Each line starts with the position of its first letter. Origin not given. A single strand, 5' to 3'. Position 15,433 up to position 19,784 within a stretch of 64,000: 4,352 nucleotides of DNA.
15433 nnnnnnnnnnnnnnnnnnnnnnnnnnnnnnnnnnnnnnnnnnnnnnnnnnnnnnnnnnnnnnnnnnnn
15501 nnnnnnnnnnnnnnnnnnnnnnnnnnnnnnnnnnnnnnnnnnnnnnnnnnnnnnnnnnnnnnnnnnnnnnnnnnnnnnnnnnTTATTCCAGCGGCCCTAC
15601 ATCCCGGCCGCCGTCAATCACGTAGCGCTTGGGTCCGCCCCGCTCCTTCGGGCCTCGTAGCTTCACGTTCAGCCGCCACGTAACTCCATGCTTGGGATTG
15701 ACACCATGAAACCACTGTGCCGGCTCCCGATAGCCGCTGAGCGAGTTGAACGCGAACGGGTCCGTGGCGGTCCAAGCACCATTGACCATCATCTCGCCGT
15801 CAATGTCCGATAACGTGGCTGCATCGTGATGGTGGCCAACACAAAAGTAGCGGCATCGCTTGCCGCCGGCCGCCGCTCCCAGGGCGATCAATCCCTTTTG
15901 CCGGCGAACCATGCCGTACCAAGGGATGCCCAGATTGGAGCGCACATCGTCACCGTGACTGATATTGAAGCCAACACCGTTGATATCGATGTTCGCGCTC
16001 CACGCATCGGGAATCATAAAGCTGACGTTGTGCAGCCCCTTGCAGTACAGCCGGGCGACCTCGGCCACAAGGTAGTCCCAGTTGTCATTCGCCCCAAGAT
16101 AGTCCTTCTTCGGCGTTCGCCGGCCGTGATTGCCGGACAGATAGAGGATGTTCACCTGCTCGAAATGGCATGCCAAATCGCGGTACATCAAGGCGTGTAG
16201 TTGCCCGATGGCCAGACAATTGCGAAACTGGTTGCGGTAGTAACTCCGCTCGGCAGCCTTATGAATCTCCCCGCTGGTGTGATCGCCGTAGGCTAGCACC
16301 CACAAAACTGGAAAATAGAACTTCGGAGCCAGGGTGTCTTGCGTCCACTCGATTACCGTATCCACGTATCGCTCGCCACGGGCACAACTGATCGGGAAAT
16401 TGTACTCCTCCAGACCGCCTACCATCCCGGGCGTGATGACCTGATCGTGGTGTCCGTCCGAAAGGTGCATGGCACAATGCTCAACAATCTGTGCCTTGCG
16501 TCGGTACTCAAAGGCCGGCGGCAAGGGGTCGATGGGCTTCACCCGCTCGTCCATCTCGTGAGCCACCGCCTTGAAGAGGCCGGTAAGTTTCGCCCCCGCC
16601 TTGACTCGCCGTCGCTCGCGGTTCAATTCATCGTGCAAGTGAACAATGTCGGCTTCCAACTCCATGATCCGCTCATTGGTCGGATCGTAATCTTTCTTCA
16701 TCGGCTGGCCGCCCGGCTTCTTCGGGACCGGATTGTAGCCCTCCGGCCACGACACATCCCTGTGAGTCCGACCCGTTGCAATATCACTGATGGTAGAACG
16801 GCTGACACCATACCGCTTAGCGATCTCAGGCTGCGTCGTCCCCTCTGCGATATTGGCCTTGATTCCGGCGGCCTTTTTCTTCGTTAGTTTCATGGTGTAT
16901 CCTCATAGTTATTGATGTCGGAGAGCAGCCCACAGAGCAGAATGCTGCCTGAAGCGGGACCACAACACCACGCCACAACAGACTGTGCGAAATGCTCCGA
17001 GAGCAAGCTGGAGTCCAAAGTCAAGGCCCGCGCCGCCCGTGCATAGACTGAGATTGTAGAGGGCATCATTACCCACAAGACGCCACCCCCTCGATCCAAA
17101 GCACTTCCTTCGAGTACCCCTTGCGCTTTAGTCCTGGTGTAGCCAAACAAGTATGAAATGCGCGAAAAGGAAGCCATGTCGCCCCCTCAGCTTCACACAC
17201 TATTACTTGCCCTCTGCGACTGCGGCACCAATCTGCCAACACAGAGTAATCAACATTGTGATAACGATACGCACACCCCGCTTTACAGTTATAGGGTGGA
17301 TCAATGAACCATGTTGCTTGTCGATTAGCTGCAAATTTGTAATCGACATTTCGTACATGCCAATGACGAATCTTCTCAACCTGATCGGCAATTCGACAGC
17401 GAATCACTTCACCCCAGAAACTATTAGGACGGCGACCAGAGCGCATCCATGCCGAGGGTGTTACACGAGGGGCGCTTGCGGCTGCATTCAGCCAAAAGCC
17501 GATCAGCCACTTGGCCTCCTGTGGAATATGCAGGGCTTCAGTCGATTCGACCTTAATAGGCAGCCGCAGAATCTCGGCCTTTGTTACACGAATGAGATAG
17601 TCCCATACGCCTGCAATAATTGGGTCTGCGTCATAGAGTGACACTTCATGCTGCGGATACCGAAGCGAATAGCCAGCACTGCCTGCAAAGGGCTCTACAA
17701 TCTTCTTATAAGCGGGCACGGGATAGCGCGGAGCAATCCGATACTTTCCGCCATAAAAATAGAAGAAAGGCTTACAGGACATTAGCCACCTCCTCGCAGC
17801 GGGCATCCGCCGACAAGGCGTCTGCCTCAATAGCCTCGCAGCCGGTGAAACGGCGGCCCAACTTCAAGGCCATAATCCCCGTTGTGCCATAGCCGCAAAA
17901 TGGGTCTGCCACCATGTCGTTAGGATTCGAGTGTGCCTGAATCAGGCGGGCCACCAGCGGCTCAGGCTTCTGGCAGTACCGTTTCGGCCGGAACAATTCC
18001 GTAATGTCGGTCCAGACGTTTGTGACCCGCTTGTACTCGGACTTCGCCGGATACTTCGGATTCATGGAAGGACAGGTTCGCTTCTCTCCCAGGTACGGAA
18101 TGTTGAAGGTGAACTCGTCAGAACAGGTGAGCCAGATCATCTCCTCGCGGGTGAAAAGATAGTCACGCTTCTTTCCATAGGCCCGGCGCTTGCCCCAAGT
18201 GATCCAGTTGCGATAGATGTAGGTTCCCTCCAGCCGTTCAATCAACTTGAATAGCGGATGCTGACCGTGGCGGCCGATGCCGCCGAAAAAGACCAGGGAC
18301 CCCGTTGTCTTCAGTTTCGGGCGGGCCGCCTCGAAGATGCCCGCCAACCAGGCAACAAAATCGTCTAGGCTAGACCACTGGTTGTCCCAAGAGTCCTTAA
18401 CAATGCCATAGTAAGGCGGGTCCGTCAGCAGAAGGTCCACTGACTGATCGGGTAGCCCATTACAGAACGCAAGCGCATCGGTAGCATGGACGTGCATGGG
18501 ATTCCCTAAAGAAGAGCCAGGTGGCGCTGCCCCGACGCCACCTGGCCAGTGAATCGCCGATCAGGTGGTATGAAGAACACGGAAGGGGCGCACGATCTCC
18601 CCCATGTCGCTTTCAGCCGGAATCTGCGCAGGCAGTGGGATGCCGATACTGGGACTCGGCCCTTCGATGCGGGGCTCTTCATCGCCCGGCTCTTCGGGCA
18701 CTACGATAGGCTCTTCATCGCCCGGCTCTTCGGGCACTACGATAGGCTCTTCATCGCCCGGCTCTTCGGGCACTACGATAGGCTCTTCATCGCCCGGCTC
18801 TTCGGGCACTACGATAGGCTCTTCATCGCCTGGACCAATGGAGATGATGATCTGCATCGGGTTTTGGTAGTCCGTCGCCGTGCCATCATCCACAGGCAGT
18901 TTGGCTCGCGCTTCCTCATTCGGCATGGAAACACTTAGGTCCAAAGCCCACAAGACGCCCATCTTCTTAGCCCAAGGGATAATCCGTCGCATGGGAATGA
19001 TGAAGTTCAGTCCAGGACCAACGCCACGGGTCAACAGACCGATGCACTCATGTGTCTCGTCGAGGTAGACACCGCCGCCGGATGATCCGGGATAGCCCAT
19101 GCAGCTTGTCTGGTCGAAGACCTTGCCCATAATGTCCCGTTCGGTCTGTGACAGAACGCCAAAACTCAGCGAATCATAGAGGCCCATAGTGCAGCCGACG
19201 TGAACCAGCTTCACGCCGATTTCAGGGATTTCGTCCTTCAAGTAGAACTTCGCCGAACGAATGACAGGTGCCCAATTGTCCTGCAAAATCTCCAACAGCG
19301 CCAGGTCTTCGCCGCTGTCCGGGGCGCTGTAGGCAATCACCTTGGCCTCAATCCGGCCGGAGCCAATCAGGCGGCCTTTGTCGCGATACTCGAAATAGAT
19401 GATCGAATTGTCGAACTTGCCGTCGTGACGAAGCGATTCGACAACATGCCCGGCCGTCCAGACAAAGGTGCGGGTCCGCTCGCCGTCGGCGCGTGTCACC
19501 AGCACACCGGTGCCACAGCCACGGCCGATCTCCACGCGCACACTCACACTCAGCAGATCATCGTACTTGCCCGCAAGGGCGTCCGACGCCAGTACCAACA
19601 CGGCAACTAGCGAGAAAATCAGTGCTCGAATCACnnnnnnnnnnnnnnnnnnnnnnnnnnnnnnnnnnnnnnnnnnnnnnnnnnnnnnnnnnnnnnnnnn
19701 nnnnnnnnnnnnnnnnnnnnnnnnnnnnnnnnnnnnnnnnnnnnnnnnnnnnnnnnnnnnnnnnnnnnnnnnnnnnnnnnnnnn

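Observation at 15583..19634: Early-region cluster: HTH-metallophosphoesterase fusion, translationally coupled twin DNA methyltransferases, and a secreted S1 protease with acidic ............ repeats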

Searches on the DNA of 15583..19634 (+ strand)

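Call 8: search_dna_similar(query=window:15583-19634:+, collection=phages, mode=distant, max_rows=20)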
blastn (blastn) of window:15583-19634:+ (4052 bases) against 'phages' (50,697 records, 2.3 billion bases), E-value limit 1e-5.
Records with a match: 4; places in all: 4; records where one place covers at least 80% of the query: 0.
Best place of each record, by identity: 80-90% 1; 60-80% 3.
By first word of the organism name: Mycobacterium 3; uncultured 1.
By host as written in the record: Mycobacterium smegmatis mc#155 3; - 1.
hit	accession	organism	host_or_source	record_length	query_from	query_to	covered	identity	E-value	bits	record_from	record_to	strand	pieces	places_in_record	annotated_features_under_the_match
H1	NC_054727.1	Mycobacterium phage Phrappuccino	Mycobacterium smegmatis mc#155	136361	3090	3224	3%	70.4%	1e-6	64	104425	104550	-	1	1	150: hypothetical protein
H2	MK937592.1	Mycobacterium phage Phrappuccino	Mycobacterium smegmatis mc#155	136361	3090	3224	3%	70.4%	1e-6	64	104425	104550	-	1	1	150: hypothetical protein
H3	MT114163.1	Mycobacterium phage Settecandela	Mycobacterium smegmatis mc#155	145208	3090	3224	3%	70.4%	1e-6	64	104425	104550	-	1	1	150: hypothetical protein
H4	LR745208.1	uncultured phage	metagenomic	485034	2793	2861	2%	81.2%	1e-7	67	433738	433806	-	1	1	record has no annotation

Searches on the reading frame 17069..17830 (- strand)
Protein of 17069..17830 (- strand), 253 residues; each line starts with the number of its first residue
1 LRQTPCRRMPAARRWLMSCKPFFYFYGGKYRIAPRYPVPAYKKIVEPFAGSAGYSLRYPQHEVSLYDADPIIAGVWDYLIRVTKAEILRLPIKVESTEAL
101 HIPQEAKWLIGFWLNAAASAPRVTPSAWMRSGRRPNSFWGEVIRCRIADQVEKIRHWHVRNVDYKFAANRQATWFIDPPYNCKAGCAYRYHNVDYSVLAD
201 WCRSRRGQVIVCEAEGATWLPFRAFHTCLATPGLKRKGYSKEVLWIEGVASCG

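Call 3: search_protein_families(library=pfam, proteins=[window:17069-17830:-], max_evalue=0.01)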
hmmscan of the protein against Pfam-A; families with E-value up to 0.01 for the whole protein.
window:17069-17830:- (253 aa): 1 family
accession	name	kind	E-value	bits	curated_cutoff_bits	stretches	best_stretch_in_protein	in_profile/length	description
PF02086.21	MethyltransfD12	-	0.0013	18.9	22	0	27-88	3-70/253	D12 class N6 adenine-specific DNA methyltransferase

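Call 4: search_protein_families(library=phrogs, proteins=[window:17069-17830:-], max_evalue=0.001)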
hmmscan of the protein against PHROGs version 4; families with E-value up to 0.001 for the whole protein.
window:17069-17830:- (253 aa): 1 family
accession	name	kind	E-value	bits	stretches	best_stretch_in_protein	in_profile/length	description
phrog_56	-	other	4e-13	50.5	2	17-83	59-131/647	DNA methyltransferase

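Call 11: search_protein_families(library=ncbifam, proteins=[window:17069-17782:-], max_evalue=0.01)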
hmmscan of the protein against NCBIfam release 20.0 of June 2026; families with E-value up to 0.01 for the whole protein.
window:17069-17782:- (237 aa): 1 family
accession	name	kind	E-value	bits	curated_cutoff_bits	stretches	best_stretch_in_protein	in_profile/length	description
TIGR00571.1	dam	subfamily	0.00017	21.4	114.85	1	4-75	2-76/267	Dam family site-specific DNA-(adenine-N6)-methyltransferase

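Call 28: search_solved_structures(query=window:17069-17782:-, max_evalue=1, show_alignments=2)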
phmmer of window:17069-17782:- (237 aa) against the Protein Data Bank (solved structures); distinct sequences matched with E-value up to 1: 0.

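Call 36: search_protein_families(library=padloc, proteins=[window:17069-17782:-], max_evalue=0.001)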
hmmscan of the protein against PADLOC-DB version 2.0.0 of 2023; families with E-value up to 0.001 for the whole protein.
window:17069-17782:- (237 aa): 4 families
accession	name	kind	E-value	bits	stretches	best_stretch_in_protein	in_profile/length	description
PDLC03340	MTase_II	-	7.1e-36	121.9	1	7-209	2-198/228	Type II methyltransferase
PDLC03294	MTase_II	-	2.6e-05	22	0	2-61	3-65/272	Type II methyltransferase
PDLC03253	MTase_II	-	0.00018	19.3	0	155-196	171-212/253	Type II methyltransferase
PDLC04018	PD-Lambda-5_B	-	0.00024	18.5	0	26-69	33-80/291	-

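Call 43: find_homologous_proteins(query=window:17069-17782:-, max_evalue=0.001)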
Query window:17069-17782:- (237 aa): 5005 proteins with E <= 0.001 among 5249 candidates; the best 120 are listed.
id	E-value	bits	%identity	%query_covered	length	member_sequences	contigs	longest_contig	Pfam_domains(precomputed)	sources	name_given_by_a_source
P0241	8.4e-165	564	100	100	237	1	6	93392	-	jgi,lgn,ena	-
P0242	8.1e-110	384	71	97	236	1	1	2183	-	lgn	-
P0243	7.1e-105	368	66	97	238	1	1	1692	-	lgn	-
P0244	6.1e-101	355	65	98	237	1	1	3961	PF02086.22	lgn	-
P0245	3.6e-99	349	65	95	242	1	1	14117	-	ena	-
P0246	1.6e-94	334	59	98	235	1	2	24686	-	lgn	-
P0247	1.9e-92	327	57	98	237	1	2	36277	PF02086.22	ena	-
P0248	6.6e-90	319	58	95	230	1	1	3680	-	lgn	-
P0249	1.8e-89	318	59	95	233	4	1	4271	PF02086.22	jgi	jgi:hypothetical protein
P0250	2.8e-89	317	60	96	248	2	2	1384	PF02086.22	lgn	-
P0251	3.8e-89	317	58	95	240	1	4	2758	-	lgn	-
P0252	2.5e-88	314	58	97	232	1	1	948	PF02086.22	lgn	-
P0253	4.6e-88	313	57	99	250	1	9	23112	-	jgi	jgi:hypothetical protein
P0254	5.8e-88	313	58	98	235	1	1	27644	-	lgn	-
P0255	7.1e-88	312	57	98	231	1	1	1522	-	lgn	-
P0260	9.9e-87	309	58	97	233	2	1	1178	PF02086.22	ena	-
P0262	1.5e-86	308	60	95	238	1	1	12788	PF02086.22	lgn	-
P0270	1.1e-85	305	56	97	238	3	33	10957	PF02086.22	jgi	jgi:hypothetical protein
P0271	1.7e-85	305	59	96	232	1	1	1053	PF02086.22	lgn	-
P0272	1.8e-85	305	57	97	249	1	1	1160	PF02086.22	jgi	jgi:hypothetical protein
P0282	2.0e-84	301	55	95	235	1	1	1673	PF02086.22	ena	-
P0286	6.0e-84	300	58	95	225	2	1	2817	PF02086.22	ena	-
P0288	6.4e-84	299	57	95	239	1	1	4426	PF02086.22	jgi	jgi:site-specific DNA-adenine methylase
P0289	6.6e-84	299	56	96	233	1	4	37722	PF02086.22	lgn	-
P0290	9.1e-84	299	57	96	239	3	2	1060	PF02086.22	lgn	-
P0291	1.1e-83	299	57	95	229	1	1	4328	PF02086.22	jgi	-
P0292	1.4e-83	298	56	98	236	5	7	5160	PF02086.22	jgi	jgi:site-specific DNA-adenine methylase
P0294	1.6e-83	298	54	100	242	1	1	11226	PF02086.22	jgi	jgi:site-specific DNA-adenine methylase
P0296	1.8e-83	298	56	97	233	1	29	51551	PF02086.22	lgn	-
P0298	1.9e-83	298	55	95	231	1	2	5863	PF02086.22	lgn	-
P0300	3.1e-83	297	53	96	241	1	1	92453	PF02086.22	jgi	jgi:hypothetical protein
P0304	4.6e-83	297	56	98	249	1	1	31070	PF02086.22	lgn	-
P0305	4.7e-83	297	55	96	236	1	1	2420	PF02086.22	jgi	-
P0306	6.4e-83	296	56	95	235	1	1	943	PF02086.22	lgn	-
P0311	8.4e-83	296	57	97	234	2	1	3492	PF02086.22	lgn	-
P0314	1.4e-82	295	55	96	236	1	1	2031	PF02086.22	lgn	-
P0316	1.4e-82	295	55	97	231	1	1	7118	PF02086.22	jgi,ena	-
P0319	1.6e-82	295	57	97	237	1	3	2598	PF02086.22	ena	-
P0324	3.4e-82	294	56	95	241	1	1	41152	PF02086.22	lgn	-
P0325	3.7e-82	294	55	95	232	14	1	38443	PF02086.22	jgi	-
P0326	3.8e-82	294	57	97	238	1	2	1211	PF02086.22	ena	-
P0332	1.7e-81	292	55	97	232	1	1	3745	PF02086.22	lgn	-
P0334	1.9e-81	291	57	97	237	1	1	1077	PF02086.22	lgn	-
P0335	2.0e-81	291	55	95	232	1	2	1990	PF02086.22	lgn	-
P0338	2.7e-81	291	55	96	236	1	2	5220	PF02086.22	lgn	-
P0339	2.8e-81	291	55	99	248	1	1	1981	PF02086.22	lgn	-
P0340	3.1e-81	291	57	95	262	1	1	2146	PF02086.22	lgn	-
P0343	4.3e-81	290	55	97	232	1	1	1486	PF02086.22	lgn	-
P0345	4.8e-81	290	55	97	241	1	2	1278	PF02086.22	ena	-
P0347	4.9e-81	290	55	95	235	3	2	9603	PF02086.22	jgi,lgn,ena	jgi:site-specific DNA-adenine methylase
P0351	7.0e-81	289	54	97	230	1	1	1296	PF02086.22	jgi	jgi:hypothetical protein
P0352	7.9e-81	289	53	96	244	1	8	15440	PF02086.22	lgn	-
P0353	8.1e-81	289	53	98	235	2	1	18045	PF02086.22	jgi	jgi:site-specific DNA-adenine methylase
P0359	1.3e-80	289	55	97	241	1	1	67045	PF02086.22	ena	-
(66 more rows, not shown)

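Call 44: find_encoding_contigs(protein=P0247, flank=4000, max_places=2)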
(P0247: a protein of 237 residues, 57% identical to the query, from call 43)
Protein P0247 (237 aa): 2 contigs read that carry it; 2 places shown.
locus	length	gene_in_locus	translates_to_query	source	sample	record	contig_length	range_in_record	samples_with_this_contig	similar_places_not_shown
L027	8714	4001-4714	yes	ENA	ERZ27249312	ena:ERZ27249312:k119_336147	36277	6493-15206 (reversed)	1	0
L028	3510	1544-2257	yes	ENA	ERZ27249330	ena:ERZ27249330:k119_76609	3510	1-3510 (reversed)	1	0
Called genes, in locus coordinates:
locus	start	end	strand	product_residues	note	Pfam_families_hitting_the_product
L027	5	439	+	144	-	-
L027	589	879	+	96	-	-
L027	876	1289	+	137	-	-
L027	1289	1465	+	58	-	-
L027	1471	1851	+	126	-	-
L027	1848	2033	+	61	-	-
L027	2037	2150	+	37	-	-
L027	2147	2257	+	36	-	-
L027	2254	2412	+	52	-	-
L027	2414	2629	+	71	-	-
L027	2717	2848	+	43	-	-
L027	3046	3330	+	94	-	-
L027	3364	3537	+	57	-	-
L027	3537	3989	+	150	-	-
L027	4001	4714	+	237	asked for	PF02086:MethyltransfD12 (faint)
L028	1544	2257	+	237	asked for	PF02086:MethyltransfD12 (faint)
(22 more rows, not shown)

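Call 45: find_encoding_contigs(protein=P0246, flank=4000, max_places=2)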
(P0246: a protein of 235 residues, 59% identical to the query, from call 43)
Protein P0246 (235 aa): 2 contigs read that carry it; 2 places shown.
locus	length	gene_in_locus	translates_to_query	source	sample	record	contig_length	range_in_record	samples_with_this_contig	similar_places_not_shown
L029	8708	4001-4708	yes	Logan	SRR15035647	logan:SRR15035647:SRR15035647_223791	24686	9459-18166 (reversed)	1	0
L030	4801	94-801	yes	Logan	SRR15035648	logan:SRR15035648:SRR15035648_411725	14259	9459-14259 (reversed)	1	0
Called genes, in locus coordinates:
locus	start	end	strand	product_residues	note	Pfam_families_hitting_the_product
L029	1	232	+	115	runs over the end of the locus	-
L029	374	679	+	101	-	-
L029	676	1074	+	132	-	-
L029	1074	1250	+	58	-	-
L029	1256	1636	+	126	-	-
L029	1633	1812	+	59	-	-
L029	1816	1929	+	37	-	-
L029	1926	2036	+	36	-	-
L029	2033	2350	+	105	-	-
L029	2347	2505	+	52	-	-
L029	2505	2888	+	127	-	-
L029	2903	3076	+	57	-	-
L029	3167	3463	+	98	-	-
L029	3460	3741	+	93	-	-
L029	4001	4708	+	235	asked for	-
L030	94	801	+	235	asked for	-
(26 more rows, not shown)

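Call 46: find_encoding_contigs(protein=P0245, flank=4000, max_places=2)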
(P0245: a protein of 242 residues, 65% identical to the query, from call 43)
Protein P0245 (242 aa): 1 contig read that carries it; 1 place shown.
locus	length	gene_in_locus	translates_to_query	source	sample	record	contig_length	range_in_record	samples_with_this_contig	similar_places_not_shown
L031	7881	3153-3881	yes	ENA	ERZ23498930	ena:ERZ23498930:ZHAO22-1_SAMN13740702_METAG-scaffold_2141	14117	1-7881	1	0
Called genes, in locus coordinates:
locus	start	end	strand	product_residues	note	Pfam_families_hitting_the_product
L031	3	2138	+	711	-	?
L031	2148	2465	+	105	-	-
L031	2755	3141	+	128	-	-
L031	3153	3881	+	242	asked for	-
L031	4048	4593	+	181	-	-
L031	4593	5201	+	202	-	PF04542:Sigma70_r2 (weak)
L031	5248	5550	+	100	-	-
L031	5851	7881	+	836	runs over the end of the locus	PF17795:Vault_3 (weak), PF11978:MVP_shoulder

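Call 71: search_dna_similar(query=window:17069-17782:-, collection=phages, mode=protein, max_rows=12)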
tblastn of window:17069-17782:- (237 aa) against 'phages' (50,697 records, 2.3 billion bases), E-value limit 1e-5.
Records with a match: 3; places in all: 3; records where one place covers at least 80% of the query: 3.
Best place of each record, by identity: <60% 3.
By first word of the organism name: uncultured 2; Caudoviricetes 1.
By host as written in the record: - 3.
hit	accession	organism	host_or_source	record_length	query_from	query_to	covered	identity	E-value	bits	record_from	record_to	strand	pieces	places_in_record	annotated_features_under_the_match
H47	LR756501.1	uncultured phage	metagenomic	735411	4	229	95%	38.5%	3e-45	167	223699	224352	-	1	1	record has no annotation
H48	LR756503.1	uncultured phage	metagenomic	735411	4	229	95%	38.5%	3e-45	167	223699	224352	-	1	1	record has no annotation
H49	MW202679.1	Caudoviricetes sp.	Manatee Spring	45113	1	209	88%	36.7%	2e-29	120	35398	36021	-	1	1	site-specific DNA methylase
